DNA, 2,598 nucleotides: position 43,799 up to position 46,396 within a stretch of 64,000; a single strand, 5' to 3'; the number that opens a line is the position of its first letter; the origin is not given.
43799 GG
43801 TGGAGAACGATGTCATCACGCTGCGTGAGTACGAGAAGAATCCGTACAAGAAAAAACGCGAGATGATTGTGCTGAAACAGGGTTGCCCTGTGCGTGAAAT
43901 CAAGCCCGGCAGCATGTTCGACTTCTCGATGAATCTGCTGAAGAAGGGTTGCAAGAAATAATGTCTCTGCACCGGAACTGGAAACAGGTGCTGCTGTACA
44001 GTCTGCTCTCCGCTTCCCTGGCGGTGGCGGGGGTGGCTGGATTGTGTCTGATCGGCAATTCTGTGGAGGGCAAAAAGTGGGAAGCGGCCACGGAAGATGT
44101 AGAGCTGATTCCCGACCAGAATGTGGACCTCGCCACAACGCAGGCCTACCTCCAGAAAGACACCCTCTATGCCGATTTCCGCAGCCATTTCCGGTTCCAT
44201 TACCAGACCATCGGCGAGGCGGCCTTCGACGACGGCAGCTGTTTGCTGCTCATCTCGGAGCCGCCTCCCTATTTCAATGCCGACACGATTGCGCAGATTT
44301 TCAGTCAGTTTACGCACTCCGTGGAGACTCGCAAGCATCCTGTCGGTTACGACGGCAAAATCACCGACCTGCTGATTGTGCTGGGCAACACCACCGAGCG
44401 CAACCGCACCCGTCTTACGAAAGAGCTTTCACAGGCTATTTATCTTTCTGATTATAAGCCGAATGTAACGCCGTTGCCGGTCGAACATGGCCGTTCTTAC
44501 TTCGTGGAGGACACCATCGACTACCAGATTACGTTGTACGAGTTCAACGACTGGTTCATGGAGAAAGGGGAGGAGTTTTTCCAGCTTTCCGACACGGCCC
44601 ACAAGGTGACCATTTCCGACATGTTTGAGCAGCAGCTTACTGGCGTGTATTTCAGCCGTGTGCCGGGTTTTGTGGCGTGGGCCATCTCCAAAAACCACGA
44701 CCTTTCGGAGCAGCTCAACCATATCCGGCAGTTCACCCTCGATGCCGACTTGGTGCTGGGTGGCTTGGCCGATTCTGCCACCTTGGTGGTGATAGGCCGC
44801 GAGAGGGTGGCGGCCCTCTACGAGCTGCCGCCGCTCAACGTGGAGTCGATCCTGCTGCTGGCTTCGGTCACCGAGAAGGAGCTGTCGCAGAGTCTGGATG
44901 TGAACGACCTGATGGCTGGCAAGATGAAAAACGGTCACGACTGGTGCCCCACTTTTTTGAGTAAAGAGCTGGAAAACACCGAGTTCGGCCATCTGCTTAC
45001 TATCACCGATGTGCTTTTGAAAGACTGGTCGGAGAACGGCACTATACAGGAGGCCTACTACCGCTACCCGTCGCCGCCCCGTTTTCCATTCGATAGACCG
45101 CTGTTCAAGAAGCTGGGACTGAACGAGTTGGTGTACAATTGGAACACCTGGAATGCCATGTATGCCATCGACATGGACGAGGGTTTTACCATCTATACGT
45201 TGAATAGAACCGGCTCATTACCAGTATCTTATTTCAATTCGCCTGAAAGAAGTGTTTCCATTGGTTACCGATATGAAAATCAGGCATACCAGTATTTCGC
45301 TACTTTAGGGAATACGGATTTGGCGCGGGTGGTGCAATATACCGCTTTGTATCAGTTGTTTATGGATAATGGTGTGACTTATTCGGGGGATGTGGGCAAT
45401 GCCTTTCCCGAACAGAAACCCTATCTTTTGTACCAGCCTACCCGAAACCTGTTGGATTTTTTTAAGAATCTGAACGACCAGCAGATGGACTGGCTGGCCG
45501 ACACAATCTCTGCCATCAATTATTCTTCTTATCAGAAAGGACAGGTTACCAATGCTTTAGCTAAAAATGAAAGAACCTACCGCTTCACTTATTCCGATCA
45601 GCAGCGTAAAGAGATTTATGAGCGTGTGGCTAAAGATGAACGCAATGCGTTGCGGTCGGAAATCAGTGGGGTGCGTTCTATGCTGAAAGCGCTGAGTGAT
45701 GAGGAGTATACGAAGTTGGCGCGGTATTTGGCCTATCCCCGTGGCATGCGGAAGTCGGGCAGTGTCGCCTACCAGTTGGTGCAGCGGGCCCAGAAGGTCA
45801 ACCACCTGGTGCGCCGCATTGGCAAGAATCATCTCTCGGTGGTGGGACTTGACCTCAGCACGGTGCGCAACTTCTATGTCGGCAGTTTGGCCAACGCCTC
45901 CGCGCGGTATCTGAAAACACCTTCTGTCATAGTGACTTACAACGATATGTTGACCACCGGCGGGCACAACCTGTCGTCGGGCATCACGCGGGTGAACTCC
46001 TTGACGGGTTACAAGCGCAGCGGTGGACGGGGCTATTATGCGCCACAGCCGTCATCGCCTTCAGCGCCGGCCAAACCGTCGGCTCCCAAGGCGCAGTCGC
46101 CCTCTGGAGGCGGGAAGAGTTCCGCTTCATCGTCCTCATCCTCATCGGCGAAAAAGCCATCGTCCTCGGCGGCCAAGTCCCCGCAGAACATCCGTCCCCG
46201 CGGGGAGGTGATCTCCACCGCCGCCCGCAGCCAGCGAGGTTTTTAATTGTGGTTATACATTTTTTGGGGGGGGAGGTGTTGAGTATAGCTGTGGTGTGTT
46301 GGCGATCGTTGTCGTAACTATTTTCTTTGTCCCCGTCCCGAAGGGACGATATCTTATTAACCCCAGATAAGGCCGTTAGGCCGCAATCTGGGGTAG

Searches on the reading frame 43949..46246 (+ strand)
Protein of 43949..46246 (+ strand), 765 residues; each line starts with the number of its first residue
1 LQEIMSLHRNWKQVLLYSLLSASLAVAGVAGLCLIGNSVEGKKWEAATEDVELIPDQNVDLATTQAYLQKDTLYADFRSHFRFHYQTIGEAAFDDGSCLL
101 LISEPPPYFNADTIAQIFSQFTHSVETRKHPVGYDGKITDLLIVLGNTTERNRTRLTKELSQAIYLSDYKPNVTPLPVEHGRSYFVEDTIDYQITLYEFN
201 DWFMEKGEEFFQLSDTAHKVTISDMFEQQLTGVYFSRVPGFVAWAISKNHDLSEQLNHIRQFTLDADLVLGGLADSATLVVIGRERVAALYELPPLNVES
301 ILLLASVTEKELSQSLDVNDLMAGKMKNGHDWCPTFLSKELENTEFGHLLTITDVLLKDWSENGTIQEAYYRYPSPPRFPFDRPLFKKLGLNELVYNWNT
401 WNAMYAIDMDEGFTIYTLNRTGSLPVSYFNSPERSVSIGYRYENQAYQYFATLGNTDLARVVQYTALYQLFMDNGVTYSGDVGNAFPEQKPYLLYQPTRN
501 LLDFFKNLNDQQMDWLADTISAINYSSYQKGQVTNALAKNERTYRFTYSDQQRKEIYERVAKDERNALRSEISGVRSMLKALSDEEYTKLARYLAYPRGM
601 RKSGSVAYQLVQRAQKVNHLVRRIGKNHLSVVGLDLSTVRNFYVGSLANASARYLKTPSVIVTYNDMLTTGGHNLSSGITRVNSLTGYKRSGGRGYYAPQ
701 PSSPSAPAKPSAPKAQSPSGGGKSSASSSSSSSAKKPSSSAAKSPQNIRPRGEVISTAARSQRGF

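Call 12: search_protein_families(library=pfam, proteins=[window:43949-46246:+])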
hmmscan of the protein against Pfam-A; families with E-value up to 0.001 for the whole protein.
window:43949-46246:+ (765 aa): 0 families

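Call 33: find_encoding_contigs(protein=window:43961-46246:+, flank=6000, max_places=10)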
Protein window:43961-46246:+ (761 aa): 1 contig read that carries it; 1 place shown.
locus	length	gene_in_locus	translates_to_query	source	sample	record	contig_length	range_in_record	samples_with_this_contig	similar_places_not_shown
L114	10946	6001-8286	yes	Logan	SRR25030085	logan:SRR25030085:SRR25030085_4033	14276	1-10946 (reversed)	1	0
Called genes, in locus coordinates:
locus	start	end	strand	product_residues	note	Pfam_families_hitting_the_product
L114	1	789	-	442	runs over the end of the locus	PF01225:Mur_ligase, PF08245:Mur_ligase_M, PF02875:Mur_ligase_C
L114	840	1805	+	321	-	PF03781:FGE-sulfatase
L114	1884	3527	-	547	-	PF13231:PMT_2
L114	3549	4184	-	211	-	PF14512:TM1586_NiRdase (faint), PF00881:Nitroreductase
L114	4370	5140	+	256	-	PF02463:SMC_N, PF13166:AAA_13 (faint), PF13175:AAA_15 (faint), PF00005:ABC_tran, PF13304:AAA_21 (faint)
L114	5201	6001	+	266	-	PF03575:Peptidase_S51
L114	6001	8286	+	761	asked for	-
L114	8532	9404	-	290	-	PF09520:HinfI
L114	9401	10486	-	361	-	PF01555:N6_N4_Mtase, PF18755:RAMA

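Call 35: find_related_loci(query=window:43961-46246:+, collection=metagenome_contigs, flank=7000)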
Query window:43961-46246:+ (761 aa) in metagenome_contigs; peptide patterns used: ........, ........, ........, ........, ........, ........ (x = any residue, [..] = any of these).
62 stretches matched a pattern; 28 encode a relative of the query (tblastn E <= 1e-3); 27 distinct loci.
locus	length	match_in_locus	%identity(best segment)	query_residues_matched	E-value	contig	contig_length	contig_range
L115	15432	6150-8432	97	1-761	0e+0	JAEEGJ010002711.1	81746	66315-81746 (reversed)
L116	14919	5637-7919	97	1-761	0e+0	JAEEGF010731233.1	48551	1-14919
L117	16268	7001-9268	71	5-761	0e+0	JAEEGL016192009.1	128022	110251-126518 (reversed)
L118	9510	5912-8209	66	1-761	0e+0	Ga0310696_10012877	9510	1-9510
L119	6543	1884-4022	63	48-761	0e+0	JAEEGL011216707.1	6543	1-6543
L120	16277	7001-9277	67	8-761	0e+0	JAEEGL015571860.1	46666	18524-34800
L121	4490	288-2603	55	11-761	0e+0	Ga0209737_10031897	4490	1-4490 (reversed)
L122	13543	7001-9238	56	20-761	0e+0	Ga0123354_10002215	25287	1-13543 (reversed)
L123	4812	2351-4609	56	20-761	0e+0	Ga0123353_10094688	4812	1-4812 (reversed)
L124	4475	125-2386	53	2-761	0e+0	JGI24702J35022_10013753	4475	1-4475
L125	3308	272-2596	53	11-761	0e+0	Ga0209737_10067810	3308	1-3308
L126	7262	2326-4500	57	38-761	0e+0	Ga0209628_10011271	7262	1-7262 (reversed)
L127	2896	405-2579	56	38-761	0e+0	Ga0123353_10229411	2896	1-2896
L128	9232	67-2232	56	38-761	0e+0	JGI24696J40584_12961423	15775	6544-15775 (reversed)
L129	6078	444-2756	54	11-761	0e+0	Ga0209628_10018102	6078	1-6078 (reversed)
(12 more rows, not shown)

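Call 39: search_protein_families(library=pfam, proteins=[L115:8575-10029:+, L115:10448-13921:+, L115:14397-15083:+, L117:9512-11401:-, L117:11473-12570:+, L117:12577-13773:+, L117:13891-14865:+])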
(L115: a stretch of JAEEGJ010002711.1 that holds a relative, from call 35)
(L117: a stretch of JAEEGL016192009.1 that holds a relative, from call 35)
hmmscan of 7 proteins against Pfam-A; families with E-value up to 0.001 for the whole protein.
L115:8575-10029:+ (484 aa): 4 families
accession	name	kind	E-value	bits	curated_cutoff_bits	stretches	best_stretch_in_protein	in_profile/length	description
PF13749.12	HATPase_c_4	-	3.3e-17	62.7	26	1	294-373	1-81/89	Putative ATP-dependent DNA helicase recG C-terminal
PF04326.19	SLFN_AlbA_2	-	4.4e-15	56.7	25.3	1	20-124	1-116/118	Schlafen, AlbA_2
PF08220.18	HTH_DeoR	-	2.1e-05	24.6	21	1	424-469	1-46/57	DeoR-like helix-turn-helix domain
PF08279.18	HTH_11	-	0.00019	21.7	25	1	424-468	1-46/55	HTH domain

L115:10448-13921:+ (1157 aa): 1 family
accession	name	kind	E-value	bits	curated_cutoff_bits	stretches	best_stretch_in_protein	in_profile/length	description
PF18962.6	Por_Secre_tail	-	2.2e-11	44.3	27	1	1077-1149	1-69/75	Secretion system C-terminal sorting domain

L115:14397-15083:+ (228 aa): 1 family
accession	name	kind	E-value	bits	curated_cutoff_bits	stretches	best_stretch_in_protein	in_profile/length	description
PF10543.14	ORF6N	-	3.5e-34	117.4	27.8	1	20-125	2-86/86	ORF6N domain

L117:9512-11401:- (629 aa): 1 family
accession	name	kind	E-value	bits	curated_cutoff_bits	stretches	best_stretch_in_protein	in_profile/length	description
PF18962.6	Por_Secre_tail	-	1.2e-08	35.5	27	1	557-623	1-71/75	Secretion system C-terminal sorting domain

L117:11473-12570:+ (365 aa): 0 families

L117:12577-13773:+ (398 aa): 3 families
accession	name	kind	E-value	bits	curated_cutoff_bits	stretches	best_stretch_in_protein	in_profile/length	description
PF01041.23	DegT_DnrJ_EryC1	-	1.2e-95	321.2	19.8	1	8-394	2-359/360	DegT/DnrJ/EryC1/StrS aminotransferase family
PF00155.27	Aminotran_1_2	-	1e-07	32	19.7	1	33-121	45-150/361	Aminotransferase class I and II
PF01053.26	Cys_Met_Meta_PP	-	0.00029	20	27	1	29-121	51-141/381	Cys/Met metabolism PLP-dependent enzyme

L117:13891-14865:+ (324 aa): 2 families
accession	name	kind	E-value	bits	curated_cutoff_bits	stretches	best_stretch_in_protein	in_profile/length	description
PF02470.25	MlaD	-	3.8e-12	46.7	25.1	1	48-124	3-80/81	MlaD protein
PF11887.13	Mce4_CUP1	-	5.9e-06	26.5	32.6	1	177-269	53-143/222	Cholesterol uptake porter CUP1 of Mce4, putative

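Call 93: search_protein_families(library=ncbifam, proteins=[window:43961-46246:+], max_evalue=0.01)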
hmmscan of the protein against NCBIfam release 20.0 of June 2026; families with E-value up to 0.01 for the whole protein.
window:43961-46246:+ (761 aa): 0 families
